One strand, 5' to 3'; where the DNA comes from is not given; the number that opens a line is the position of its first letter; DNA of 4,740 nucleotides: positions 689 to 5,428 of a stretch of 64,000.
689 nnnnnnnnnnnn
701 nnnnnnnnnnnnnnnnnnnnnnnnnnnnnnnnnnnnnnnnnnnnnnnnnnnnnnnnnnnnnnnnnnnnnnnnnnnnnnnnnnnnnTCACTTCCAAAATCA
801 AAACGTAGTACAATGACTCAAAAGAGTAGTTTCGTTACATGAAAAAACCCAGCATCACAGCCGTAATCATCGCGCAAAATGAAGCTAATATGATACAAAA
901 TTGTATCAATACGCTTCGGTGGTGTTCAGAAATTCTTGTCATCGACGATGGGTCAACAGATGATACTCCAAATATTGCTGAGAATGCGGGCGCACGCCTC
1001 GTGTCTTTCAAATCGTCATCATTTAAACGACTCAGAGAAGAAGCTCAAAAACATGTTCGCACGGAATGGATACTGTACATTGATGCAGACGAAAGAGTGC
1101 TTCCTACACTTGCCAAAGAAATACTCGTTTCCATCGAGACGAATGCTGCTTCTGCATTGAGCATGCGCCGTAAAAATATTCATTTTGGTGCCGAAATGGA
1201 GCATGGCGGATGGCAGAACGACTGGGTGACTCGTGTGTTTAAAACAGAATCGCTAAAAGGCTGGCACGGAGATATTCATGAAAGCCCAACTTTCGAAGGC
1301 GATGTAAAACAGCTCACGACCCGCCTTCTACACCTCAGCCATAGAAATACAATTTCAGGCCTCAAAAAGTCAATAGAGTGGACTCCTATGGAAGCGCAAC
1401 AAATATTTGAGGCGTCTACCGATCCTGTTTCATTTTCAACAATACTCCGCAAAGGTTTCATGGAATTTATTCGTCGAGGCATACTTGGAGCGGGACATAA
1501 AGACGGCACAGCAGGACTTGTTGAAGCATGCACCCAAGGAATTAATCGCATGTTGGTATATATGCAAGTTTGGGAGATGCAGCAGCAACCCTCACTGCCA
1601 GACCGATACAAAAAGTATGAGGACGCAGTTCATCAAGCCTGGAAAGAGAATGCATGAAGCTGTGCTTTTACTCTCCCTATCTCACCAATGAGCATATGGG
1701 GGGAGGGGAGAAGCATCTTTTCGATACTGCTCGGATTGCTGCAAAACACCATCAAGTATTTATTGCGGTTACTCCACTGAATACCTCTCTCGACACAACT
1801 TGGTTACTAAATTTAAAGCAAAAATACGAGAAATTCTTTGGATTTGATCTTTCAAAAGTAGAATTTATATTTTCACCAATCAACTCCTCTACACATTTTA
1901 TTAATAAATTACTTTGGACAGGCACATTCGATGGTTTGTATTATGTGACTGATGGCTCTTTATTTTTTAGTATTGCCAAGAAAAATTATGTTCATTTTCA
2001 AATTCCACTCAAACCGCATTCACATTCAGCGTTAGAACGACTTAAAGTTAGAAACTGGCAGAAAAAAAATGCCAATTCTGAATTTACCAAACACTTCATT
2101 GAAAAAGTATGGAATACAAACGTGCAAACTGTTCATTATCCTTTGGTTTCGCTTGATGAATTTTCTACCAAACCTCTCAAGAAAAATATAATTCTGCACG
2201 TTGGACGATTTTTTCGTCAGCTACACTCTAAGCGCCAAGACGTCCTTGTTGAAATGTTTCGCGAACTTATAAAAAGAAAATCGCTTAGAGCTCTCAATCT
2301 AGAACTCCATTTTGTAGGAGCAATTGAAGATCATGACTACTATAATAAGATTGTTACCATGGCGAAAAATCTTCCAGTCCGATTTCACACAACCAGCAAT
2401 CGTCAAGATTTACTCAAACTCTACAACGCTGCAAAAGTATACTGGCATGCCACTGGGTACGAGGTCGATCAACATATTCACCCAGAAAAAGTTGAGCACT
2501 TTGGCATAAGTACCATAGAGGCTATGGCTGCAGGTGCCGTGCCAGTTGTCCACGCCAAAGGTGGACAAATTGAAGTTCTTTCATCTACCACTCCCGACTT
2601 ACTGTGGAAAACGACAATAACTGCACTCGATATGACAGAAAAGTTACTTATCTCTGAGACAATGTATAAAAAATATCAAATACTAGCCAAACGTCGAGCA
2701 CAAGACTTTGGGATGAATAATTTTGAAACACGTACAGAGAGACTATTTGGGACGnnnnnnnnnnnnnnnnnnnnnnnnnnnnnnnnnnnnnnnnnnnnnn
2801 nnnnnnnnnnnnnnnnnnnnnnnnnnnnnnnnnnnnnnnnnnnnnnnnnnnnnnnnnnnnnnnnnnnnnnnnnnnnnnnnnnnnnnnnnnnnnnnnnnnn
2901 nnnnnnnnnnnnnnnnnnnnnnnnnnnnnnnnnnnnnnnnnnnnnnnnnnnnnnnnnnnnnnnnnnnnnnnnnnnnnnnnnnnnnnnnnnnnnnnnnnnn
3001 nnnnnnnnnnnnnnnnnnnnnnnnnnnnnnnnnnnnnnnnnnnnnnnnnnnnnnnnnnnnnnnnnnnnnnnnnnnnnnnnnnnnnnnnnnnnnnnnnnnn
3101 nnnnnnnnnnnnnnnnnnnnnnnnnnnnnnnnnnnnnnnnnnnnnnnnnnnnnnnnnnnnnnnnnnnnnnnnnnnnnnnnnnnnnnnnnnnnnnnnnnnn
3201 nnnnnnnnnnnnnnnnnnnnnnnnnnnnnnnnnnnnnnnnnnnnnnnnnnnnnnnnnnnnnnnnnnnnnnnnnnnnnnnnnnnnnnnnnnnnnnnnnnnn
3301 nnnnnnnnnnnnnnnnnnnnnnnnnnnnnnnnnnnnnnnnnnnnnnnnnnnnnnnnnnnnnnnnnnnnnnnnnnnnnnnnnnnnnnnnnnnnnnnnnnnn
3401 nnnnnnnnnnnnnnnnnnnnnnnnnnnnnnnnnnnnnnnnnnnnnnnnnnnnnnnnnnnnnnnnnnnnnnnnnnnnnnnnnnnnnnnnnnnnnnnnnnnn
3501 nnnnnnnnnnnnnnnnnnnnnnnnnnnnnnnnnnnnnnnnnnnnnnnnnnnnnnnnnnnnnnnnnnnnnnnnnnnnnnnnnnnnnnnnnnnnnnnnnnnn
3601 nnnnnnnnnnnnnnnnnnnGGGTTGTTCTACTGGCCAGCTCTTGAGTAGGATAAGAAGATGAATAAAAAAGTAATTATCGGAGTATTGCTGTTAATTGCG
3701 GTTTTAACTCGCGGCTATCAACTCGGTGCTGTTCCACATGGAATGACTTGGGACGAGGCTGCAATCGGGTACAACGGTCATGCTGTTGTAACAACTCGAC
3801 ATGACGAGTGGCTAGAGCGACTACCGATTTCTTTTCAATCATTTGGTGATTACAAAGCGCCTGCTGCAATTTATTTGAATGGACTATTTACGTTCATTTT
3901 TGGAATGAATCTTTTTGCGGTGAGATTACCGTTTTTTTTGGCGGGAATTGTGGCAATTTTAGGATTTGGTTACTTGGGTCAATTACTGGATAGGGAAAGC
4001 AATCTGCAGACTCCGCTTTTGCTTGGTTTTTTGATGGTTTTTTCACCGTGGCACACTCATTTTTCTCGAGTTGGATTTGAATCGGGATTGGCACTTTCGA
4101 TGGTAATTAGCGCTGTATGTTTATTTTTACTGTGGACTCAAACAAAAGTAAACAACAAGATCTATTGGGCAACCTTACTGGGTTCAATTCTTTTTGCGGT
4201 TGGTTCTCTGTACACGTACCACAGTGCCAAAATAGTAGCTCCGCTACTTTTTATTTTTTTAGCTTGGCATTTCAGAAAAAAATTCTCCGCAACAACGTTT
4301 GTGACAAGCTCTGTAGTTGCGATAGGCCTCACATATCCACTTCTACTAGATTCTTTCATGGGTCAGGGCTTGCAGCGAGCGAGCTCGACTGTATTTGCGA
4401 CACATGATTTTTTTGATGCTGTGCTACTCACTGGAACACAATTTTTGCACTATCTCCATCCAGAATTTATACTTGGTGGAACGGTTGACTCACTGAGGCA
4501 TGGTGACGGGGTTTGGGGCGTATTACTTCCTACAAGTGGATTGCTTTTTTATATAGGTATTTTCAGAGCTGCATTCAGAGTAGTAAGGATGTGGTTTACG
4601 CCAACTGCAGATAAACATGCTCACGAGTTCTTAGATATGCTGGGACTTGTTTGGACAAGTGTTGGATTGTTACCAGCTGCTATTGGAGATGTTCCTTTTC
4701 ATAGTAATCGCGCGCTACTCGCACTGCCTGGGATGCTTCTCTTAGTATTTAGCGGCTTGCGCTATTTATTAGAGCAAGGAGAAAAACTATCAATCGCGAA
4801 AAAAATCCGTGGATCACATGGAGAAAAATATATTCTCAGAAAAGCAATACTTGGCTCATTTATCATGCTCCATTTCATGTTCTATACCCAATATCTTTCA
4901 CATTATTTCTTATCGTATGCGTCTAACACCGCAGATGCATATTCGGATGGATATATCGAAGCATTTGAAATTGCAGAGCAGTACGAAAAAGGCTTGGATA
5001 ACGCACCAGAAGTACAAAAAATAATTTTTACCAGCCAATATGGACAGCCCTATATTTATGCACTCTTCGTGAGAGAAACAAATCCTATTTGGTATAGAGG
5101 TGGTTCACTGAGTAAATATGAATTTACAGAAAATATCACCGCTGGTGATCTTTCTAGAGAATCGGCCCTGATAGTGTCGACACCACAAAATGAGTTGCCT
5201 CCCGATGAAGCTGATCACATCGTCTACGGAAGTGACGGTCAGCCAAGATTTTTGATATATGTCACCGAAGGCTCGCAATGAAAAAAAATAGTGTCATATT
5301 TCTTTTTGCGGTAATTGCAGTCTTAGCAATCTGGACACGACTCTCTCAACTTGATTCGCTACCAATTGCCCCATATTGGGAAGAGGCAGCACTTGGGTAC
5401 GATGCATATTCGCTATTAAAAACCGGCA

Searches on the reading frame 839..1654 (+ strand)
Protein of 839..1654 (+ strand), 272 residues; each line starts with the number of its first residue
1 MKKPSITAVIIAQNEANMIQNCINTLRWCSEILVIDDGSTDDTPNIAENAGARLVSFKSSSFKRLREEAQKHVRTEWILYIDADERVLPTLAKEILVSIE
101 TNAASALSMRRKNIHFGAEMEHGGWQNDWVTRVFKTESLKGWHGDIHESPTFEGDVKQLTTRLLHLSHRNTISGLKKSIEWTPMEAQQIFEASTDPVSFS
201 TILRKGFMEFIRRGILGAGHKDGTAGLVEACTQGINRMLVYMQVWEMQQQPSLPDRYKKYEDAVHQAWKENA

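Call 64: search_protein_families(library=pfam, proteins=[window:839-1654:+], max_evalue=0.0001)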
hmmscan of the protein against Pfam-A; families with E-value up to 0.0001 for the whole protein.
window:839-1654:+ (272 aa): 2 families
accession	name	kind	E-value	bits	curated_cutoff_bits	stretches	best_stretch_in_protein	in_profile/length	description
PF00535.33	Glycos_transf_2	-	7.2e-15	55.8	23.3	1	8-122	2-127/168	Glycosyl transferase family 2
PF13704.12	Glyco_tranf_2_4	-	1.7e-07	32.1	27.5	1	13-85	1-82/98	Glycosyl transferase family 2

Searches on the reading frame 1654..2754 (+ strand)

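Call 64: search_protein_families(library=pfam, proteins=[window:1654-2754:+], max_evalue=0.0001)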
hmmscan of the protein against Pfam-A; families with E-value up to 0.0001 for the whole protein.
window:1654-2754:+ (367 aa): 2 families
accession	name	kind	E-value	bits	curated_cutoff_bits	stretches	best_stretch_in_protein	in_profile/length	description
PF00534.26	Glycos_transf_1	-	1.8e-17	63.8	26.4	1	170-330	8-151/172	Glycosyl transferases group 1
PF13692.12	Glyco_trans_1_4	-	4.3e-12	46.9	27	1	178-313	2-119/142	Glycosyl transferases group 1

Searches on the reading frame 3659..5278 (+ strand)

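Call 64: search_protein_families(library=pfam, proteins=[window:3659-5278:+], max_evalue=0.0001)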
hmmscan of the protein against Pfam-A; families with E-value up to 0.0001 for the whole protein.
window:3659-5278:+ (540 aa): 1 family
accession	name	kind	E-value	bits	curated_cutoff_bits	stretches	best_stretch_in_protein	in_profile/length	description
PF13231.12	PMT_2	-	1.4e-06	29.1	26.1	1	66-227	2-156/160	Dolichyl-phosphate-mannose-protein mannosyltransferase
